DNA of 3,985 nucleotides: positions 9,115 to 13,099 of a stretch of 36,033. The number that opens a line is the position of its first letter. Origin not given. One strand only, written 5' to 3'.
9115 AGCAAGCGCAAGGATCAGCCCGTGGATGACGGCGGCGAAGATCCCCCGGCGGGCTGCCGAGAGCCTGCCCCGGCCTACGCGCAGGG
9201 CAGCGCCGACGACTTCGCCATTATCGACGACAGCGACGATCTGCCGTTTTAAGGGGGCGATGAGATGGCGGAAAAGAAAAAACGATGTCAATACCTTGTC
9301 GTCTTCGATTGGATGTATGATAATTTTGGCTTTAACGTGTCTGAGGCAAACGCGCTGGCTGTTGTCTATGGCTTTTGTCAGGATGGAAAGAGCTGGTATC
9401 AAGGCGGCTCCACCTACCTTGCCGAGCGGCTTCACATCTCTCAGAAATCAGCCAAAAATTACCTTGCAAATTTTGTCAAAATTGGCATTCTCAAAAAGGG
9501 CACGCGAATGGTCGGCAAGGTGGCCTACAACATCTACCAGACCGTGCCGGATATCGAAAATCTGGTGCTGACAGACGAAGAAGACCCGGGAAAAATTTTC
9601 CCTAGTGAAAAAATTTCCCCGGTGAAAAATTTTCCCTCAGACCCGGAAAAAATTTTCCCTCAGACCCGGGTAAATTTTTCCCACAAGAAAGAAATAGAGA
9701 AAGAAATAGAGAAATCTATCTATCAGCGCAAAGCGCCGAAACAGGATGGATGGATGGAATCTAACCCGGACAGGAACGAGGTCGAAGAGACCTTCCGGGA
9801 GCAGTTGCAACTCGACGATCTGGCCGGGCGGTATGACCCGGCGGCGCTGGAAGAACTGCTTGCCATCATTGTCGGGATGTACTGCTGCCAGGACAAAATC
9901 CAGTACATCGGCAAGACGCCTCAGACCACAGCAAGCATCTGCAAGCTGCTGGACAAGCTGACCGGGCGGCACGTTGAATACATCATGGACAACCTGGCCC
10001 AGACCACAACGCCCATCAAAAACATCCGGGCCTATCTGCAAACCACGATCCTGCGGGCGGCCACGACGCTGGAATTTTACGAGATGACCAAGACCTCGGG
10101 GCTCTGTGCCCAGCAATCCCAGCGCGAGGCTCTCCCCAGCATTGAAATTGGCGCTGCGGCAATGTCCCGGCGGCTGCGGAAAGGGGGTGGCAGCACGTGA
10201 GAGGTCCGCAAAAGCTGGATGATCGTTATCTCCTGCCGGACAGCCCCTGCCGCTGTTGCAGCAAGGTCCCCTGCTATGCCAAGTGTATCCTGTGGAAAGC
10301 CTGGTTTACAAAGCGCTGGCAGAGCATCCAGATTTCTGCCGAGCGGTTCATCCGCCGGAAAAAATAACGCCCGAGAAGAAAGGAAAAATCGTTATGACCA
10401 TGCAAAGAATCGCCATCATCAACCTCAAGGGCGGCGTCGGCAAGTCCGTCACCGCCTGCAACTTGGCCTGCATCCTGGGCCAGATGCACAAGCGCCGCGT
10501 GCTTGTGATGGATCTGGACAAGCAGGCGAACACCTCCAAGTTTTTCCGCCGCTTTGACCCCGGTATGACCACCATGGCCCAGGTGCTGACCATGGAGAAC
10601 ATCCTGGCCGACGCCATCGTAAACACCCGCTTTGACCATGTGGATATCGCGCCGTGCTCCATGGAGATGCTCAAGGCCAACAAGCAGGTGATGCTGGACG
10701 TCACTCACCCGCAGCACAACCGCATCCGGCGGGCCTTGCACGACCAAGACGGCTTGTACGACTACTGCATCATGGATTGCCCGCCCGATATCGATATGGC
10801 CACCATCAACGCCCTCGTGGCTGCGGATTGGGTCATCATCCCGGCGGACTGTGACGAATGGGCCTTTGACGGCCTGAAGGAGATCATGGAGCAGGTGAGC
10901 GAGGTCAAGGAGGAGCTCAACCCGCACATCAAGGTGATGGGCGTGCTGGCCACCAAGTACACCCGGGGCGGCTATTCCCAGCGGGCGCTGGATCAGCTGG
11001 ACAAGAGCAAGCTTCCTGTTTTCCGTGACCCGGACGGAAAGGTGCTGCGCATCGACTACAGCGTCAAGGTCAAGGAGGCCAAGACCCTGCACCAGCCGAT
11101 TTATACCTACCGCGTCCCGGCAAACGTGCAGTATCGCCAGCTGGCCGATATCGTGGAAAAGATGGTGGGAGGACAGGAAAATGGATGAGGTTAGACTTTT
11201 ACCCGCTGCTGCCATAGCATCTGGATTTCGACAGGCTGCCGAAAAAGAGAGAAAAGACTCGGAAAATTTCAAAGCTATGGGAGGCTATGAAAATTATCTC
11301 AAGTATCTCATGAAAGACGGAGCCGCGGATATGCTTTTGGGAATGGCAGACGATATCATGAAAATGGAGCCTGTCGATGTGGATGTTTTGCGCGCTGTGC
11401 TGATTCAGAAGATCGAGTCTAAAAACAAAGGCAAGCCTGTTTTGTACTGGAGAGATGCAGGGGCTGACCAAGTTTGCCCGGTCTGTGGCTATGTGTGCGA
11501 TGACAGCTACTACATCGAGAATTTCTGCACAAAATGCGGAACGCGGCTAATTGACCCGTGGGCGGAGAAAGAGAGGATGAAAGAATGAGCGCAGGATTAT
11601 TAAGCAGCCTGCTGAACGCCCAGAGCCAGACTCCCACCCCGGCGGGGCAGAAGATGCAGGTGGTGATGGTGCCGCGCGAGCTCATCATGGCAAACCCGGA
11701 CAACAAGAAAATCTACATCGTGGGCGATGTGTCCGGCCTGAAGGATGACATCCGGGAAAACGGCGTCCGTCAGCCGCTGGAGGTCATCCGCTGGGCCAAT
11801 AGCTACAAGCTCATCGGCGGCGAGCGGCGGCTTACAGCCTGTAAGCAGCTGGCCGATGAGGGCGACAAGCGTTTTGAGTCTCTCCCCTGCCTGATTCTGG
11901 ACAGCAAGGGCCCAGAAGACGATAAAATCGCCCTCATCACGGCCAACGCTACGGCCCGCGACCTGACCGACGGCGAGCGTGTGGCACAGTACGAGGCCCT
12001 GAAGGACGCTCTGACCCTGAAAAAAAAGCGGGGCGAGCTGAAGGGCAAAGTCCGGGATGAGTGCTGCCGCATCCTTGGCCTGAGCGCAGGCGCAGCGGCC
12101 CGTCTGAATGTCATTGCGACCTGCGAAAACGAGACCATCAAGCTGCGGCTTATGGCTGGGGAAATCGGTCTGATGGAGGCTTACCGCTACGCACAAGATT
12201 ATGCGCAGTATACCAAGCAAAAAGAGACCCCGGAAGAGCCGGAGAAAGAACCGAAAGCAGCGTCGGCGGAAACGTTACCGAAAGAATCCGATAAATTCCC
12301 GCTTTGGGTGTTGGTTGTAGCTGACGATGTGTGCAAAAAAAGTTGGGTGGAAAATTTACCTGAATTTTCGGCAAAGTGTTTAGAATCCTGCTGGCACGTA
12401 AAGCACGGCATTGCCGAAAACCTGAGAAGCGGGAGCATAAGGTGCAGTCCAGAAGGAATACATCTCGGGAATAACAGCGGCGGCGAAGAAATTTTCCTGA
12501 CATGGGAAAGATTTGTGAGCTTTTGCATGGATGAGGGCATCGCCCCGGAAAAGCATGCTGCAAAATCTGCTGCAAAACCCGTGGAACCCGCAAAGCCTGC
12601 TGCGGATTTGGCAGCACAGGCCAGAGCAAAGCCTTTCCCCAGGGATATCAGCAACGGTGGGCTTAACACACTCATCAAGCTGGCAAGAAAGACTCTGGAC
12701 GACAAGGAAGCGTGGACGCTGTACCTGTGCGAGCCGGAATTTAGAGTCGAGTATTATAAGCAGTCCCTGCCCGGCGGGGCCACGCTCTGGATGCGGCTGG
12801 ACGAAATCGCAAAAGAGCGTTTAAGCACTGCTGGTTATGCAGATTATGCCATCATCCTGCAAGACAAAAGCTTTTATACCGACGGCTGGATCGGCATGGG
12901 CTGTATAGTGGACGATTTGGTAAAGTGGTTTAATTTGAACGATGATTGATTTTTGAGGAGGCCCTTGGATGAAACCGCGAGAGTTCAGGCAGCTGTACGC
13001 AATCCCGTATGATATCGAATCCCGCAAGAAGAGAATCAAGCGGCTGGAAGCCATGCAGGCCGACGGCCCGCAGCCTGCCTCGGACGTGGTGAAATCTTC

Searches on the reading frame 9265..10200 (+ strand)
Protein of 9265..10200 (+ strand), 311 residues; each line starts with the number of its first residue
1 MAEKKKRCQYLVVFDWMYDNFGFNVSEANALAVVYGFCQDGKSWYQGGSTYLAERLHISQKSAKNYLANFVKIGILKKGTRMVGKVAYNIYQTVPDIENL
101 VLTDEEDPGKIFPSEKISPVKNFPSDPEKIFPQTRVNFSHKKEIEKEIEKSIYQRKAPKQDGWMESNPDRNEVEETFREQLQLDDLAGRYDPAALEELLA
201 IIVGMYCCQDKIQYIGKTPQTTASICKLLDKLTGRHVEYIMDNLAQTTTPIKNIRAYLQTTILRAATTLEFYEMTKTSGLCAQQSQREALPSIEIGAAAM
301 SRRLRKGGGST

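Call 13: search_protein_families(library=pfam, proteins=[window:9265-10200:+], max_evalue=0.01)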
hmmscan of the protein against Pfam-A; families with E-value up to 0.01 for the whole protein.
window:9265-10200:+ (311 aa): 1 family
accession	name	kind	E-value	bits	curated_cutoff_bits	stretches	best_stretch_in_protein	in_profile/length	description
PF19481.4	DUF6017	-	8.9e-09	36.1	27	1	191-272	55-136/148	Family of unknown function (DUF6017)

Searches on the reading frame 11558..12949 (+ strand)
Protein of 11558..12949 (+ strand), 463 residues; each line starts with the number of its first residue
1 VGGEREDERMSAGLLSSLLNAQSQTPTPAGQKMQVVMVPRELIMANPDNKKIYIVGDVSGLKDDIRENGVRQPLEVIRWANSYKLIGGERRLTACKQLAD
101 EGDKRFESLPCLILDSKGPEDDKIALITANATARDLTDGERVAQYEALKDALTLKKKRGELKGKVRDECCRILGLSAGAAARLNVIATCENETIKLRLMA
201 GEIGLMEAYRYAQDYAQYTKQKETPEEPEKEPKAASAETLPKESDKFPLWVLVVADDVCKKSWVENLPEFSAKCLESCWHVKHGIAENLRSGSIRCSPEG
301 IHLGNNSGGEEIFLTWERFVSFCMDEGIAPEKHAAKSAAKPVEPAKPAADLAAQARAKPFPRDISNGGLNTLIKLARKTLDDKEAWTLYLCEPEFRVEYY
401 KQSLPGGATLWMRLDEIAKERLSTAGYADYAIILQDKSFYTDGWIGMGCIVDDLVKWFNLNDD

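Call 13: search_protein_families(library=pfam, proteins=[window:11558-12949:+], max_evalue=0.01)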
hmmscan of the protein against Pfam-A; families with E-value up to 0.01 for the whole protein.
window:11558-12949:+ (463 aa): 1 family
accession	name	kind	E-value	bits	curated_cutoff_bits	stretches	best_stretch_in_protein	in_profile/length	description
PF02195.25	ParB_N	-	5.5e-06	26.8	26.3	1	35-98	3-68/95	ParB N-terminal domain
